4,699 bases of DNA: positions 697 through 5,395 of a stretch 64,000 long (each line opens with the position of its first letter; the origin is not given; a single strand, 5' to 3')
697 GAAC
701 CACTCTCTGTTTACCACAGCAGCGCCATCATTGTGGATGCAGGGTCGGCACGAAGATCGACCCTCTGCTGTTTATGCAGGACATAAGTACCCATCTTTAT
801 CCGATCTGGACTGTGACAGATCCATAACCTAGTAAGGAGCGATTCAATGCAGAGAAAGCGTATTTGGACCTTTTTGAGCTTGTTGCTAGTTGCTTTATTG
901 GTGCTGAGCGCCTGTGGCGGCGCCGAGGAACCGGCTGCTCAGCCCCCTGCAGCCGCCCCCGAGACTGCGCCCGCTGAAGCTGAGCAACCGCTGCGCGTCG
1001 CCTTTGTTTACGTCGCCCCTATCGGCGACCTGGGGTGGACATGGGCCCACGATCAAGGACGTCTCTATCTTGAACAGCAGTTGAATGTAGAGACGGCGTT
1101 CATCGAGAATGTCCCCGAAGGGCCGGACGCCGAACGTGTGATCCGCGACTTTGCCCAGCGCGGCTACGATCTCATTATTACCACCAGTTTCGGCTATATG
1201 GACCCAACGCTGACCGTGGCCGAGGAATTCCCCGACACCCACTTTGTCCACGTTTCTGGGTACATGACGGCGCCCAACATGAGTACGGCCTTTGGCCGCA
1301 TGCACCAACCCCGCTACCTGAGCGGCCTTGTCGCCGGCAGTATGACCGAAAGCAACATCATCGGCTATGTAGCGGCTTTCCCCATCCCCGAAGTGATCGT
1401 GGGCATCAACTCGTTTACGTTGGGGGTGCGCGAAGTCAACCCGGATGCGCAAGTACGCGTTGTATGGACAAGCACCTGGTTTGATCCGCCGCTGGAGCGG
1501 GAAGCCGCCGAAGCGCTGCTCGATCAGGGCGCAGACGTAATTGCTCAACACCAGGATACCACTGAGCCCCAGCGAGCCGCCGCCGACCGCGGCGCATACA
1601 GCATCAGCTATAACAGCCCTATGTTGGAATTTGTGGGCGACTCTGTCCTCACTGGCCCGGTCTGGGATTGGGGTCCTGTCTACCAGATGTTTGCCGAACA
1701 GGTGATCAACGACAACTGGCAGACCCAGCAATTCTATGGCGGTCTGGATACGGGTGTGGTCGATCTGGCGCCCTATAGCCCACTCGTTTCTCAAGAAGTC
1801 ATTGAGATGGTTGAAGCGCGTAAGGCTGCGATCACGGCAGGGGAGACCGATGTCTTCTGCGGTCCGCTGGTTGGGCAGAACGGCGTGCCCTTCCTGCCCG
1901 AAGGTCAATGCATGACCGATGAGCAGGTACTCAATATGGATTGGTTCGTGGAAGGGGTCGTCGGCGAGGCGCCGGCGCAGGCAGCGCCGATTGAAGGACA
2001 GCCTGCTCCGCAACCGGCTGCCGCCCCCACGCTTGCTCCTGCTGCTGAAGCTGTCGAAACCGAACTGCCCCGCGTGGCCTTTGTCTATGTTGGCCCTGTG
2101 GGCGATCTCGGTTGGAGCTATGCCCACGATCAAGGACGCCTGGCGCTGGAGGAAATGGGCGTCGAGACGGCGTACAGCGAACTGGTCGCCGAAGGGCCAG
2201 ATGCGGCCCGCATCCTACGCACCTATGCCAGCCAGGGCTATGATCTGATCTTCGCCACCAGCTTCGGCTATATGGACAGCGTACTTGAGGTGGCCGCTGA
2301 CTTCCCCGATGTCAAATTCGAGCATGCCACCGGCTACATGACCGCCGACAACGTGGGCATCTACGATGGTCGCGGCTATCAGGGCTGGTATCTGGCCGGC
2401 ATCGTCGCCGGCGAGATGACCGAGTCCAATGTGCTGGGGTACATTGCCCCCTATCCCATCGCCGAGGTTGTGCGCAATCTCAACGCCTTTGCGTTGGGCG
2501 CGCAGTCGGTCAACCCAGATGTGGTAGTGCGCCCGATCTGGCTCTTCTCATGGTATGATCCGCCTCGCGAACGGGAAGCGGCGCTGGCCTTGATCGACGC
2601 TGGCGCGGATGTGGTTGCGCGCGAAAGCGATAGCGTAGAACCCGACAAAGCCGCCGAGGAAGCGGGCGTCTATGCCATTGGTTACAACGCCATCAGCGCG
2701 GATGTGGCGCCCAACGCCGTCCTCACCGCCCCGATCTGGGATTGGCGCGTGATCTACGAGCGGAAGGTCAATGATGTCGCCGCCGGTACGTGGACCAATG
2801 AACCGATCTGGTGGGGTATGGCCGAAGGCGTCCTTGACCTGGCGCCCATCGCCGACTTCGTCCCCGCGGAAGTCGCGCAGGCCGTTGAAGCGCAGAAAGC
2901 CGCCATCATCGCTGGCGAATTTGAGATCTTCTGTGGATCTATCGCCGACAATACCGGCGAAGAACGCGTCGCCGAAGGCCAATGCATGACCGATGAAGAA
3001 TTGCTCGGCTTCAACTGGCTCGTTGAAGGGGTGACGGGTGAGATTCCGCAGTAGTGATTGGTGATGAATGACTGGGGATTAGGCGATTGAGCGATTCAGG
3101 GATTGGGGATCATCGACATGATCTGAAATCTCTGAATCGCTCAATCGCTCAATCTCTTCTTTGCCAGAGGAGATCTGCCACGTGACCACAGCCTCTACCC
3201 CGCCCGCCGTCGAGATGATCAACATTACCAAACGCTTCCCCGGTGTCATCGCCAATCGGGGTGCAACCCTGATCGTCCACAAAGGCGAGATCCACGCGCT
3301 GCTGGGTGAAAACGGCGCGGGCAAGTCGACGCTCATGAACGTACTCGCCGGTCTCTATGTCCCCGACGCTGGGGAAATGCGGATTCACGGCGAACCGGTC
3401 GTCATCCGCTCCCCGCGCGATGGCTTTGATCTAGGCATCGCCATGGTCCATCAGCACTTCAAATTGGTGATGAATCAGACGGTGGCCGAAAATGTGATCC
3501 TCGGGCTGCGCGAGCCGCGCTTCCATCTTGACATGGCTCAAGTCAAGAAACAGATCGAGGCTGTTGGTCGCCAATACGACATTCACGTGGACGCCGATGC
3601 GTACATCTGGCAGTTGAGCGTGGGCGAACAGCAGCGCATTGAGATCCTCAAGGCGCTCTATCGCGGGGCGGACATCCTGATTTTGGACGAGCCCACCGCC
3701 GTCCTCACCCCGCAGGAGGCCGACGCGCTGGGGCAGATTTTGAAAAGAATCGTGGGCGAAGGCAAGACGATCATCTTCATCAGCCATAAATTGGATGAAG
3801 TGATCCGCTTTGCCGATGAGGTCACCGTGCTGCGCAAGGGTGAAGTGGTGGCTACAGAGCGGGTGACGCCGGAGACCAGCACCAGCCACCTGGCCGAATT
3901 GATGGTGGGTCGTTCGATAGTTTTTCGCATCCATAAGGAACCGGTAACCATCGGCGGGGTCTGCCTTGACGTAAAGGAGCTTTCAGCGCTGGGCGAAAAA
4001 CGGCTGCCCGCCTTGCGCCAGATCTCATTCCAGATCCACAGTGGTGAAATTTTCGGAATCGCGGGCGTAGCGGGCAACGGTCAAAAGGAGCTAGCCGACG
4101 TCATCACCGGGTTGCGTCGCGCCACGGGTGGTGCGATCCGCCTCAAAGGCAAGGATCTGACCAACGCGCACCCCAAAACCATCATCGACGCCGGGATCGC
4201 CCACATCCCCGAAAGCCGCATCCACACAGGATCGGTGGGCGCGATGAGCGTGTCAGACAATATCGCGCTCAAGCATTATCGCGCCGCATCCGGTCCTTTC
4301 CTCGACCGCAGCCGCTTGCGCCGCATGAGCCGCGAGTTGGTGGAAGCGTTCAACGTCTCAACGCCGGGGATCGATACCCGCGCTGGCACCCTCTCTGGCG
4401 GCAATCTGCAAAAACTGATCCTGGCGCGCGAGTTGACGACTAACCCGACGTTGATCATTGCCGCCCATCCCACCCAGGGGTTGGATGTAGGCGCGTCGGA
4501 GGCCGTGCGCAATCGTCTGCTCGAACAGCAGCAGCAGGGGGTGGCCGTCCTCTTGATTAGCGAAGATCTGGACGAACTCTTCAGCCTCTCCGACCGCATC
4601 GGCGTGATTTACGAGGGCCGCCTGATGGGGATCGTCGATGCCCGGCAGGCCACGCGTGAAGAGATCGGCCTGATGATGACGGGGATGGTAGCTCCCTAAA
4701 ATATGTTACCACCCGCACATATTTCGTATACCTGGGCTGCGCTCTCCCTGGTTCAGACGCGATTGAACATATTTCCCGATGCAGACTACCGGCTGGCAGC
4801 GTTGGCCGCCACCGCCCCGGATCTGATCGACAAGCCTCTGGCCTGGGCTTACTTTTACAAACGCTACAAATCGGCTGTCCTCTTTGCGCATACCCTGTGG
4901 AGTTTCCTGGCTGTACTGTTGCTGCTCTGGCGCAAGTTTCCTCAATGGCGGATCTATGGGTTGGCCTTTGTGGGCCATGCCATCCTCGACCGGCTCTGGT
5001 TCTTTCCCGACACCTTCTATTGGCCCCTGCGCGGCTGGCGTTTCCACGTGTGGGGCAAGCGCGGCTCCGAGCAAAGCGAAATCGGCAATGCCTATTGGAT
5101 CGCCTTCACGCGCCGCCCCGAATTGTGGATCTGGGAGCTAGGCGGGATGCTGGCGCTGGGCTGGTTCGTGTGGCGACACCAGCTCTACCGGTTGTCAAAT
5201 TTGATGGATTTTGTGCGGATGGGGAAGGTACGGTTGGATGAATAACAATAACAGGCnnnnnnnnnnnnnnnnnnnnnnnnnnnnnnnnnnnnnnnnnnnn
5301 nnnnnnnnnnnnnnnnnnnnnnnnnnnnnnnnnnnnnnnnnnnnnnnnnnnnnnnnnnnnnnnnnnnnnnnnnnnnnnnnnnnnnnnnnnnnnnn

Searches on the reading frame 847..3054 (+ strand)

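Call 10: search_protein_families(library=pfam, proteins=[window:847-3054:+], max_evalue=0.001)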
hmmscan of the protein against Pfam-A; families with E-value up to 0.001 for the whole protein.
window:847-3054:+ (735 aa): 1 family
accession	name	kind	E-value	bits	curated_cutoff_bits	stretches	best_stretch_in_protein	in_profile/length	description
PF02608.20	Bmp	-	1.2e-110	369.7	24.1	2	50-328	3-290/301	ABC transporter substrate-binding protein PnrA-like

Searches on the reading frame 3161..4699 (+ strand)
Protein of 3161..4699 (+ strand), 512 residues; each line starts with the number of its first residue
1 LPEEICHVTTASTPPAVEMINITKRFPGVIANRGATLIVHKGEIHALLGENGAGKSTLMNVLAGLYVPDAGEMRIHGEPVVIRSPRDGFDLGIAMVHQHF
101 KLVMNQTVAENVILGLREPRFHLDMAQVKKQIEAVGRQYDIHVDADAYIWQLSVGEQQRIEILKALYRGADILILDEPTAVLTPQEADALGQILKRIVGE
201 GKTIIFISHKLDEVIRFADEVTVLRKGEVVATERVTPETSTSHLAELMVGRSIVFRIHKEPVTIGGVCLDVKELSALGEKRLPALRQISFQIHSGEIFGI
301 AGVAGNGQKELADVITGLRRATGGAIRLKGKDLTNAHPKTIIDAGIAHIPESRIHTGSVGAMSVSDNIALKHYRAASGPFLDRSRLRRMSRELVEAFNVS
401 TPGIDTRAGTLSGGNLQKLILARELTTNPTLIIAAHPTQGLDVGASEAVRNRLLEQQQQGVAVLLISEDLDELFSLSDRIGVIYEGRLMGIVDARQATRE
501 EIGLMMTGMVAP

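Call 10: search_protein_families(library=pfam, proteins=[window:3161-4699:+], max_evalue=0.001)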
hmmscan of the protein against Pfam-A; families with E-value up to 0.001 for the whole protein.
window:3161-4699:+ (512 aa): 3 families
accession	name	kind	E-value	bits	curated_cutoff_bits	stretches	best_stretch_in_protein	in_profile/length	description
PF00005.33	ABC_tran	-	1.2e-47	162.3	25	2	35-180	4-137/137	ABC transporter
PF13304.12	AAA_21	-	2.2e-07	31.7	27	0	44-65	1-22/304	AAA domain, putative AbiEii toxin, Type IV TA system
PF13555.12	AAA_29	-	0.00054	20.1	27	0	39-69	19-49/61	P-loop containing region of AAA domain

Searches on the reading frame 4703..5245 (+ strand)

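Call 10: search_protein_families(library=pfam, proteins=[window:4703-5245:+], max_evalue=0.001)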
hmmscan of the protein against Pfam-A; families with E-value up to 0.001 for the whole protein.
window:4703-5245:+ (180 aa): 1 family
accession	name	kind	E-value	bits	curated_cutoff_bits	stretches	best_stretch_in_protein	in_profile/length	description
PF04307.19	YdjM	-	3.3e-06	27.1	29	1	1-146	1-159/176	YdjM inner membrane protein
